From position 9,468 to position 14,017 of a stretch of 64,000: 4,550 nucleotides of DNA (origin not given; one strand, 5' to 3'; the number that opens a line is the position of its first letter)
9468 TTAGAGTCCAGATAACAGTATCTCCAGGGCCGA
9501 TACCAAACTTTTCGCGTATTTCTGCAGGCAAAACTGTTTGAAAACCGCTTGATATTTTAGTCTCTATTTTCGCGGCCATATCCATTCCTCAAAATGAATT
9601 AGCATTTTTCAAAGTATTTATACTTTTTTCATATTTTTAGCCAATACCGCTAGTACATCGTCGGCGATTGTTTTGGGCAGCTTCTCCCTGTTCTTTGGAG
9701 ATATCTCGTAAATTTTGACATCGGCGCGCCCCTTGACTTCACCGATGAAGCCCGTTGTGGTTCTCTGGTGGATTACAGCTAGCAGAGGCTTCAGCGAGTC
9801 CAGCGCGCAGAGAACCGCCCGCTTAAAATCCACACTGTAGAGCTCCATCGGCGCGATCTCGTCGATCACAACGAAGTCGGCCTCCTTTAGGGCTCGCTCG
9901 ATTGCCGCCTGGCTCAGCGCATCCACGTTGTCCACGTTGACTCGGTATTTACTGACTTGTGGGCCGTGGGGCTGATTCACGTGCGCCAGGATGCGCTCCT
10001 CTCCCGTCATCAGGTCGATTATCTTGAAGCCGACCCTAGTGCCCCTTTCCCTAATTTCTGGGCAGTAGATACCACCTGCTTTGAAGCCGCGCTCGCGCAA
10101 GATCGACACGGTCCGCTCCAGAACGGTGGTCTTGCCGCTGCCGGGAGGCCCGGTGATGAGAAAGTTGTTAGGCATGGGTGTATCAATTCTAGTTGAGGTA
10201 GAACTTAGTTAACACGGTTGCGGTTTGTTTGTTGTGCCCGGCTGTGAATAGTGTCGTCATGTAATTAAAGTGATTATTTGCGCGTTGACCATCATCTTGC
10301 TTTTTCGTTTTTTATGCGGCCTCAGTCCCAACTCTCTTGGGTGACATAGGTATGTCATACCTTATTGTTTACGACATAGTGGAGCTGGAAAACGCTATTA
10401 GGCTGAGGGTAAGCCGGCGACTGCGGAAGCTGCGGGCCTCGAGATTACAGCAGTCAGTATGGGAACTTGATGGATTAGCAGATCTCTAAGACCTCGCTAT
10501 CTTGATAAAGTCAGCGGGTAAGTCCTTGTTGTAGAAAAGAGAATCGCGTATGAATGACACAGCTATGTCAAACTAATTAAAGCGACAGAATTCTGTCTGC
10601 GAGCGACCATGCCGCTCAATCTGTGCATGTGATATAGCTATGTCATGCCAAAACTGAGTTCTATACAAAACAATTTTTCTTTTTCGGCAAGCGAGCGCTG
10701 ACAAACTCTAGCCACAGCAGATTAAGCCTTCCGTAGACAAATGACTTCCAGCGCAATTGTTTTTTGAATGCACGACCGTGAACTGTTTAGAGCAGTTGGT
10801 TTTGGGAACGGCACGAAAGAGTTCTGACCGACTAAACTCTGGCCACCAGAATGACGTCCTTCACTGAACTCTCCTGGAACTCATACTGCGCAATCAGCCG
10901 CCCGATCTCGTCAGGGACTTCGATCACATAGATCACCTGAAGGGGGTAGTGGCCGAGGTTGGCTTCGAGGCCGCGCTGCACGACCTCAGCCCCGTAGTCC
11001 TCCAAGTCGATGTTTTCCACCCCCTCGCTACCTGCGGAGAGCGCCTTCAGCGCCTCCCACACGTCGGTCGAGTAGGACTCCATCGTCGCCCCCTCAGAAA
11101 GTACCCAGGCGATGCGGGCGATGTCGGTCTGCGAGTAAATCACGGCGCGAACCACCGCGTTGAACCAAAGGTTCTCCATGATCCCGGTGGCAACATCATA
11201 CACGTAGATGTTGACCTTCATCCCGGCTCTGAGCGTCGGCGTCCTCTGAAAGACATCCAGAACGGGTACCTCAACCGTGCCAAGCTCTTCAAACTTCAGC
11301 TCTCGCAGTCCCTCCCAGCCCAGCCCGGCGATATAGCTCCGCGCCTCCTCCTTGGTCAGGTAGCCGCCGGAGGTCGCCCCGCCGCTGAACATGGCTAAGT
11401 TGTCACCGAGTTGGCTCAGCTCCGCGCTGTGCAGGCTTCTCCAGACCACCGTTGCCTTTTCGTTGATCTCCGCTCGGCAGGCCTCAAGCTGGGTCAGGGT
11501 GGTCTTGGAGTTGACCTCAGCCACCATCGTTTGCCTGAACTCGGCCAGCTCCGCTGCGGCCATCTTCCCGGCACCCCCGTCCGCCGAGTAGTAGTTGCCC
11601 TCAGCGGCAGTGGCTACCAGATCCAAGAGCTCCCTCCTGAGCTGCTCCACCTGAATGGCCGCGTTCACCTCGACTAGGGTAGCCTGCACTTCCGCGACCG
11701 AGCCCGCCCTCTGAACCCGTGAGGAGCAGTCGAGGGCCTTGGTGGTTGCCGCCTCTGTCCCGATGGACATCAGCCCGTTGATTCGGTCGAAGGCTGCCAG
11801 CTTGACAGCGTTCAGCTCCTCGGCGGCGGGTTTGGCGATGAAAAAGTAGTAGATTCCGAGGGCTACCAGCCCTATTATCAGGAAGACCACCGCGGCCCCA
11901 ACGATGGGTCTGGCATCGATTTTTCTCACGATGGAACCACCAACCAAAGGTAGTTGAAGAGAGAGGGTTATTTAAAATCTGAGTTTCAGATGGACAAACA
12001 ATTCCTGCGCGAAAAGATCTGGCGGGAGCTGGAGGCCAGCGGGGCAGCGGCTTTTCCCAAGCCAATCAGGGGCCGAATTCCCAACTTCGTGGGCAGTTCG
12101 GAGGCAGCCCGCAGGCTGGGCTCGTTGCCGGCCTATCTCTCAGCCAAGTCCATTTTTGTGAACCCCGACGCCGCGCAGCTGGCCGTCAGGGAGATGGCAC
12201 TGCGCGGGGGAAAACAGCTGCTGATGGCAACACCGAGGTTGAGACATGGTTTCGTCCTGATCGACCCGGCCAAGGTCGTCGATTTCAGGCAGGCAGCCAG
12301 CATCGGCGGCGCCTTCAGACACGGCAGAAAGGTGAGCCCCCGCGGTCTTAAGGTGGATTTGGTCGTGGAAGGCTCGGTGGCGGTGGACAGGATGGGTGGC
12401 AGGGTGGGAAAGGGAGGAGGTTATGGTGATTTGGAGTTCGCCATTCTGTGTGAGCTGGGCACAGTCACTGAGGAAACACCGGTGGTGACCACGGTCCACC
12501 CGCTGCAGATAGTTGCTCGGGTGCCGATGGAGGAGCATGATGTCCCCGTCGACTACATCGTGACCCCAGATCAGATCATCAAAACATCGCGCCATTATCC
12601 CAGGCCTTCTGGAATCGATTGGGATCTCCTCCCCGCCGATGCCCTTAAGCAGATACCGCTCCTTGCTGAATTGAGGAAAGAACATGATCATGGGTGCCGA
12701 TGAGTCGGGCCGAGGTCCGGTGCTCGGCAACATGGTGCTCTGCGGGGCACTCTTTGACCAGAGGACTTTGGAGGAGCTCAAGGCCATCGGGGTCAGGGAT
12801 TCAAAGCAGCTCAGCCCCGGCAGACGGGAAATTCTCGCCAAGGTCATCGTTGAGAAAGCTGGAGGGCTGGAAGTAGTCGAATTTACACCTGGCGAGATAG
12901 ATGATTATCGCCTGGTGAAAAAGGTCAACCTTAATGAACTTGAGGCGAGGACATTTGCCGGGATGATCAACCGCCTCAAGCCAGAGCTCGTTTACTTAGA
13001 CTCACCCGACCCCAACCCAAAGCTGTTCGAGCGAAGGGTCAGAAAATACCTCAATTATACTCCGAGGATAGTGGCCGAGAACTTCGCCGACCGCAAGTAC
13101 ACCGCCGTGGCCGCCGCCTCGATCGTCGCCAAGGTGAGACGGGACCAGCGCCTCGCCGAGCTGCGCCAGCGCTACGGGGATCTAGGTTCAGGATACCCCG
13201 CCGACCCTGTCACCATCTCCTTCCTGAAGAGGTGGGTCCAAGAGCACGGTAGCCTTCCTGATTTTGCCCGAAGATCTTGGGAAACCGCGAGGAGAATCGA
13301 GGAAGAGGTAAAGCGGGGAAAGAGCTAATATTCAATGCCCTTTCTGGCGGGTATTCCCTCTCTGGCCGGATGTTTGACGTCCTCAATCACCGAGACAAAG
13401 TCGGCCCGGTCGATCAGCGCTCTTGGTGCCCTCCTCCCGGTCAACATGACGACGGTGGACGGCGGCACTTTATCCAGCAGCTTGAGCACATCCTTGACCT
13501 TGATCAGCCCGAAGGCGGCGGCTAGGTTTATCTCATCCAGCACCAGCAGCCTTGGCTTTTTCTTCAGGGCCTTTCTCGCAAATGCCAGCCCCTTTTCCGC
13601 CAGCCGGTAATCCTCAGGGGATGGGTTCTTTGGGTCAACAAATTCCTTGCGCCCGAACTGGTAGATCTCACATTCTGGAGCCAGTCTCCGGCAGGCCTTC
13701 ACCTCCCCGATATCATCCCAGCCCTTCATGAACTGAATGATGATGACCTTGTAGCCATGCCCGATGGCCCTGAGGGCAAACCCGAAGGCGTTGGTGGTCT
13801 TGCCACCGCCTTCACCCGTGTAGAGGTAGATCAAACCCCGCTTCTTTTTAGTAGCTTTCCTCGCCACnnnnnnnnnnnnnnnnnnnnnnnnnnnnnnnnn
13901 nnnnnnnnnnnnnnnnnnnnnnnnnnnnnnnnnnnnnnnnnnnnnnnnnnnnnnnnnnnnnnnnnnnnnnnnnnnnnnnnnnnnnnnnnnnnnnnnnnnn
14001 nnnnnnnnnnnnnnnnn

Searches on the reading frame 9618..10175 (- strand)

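Call 11: search_protein_families(library=pfam, proteins=[window:9618-10175:-], max_evalue=0.00001)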
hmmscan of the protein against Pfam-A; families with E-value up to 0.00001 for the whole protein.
window:9618-10175:- (185 aa): 2 families
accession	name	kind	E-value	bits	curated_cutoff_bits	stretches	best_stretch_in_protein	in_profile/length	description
PF03266.21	NTPase_1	-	4.1e-56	189.9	23.9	1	5-170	2-167/168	NTPase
PF13401.12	AAA_22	-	4.5e-06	27.4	27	1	5-111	8-97/130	AAA domain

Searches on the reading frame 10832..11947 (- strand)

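Call 11: search_protein_families(library=pfam, proteins=[window:10832-11947:-], max_evalue=0.00001)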
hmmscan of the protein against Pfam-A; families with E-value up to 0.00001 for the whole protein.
window:10832-11947:- (371 aa): 1 family
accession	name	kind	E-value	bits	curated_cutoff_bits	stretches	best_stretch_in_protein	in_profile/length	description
PF04415.17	DUF515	-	7.8e-07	28.3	29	0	13-227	31-257/449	Protein of unknown function (DUF515)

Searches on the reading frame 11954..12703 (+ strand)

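Call 11: search_protein_families(library=pfam, proteins=[window:11954-12703:+], max_evalue=0.00001)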
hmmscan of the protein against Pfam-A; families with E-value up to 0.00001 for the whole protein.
window:11954-12703:+ (249 aa): 1 family
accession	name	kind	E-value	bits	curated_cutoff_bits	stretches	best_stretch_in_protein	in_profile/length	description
PF01812.26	5-FTHF_cyc-lig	-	1.3e-30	107.2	27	1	15-205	1-186/186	5-formyltetrahydrofolate cyclo-ligase family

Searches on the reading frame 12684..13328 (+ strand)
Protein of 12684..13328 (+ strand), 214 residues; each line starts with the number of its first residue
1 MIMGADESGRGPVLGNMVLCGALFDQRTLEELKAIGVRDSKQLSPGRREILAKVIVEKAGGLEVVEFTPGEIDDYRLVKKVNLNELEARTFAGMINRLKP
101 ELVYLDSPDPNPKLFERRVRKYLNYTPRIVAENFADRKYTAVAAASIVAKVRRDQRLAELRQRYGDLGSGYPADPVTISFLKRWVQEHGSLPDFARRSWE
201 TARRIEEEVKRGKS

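Call 11: search_protein_families(library=pfam, proteins=[window:12684-13328:+], max_evalue=0.00001)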
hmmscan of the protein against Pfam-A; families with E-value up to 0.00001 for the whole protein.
window:12684-13328:+ (214 aa): 1 family
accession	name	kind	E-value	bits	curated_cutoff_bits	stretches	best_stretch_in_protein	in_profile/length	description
PF01351.25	RNase_HII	-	9.2e-44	150.2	25.8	1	3-201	1-198/199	Ribonuclease HII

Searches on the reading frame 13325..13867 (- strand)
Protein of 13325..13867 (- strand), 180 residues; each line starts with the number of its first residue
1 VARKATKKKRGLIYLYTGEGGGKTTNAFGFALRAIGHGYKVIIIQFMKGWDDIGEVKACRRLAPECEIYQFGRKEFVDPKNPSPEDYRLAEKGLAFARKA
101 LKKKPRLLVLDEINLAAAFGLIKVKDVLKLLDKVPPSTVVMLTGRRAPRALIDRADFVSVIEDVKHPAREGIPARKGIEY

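Call 11: search_protein_families(library=pfam, proteins=[window:13325-13867:-], max_evalue=0.00001)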
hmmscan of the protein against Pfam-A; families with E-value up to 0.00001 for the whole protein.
window:13325-13867:- (180 aa): 1 family
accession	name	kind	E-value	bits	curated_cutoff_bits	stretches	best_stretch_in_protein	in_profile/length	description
PF02572.21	CobA_CobO_BtuR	-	9.7e-55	185.8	25.7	1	9-180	1-172/172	ATP:corrinoid adenosyltransferase BtuR/CobO/CobP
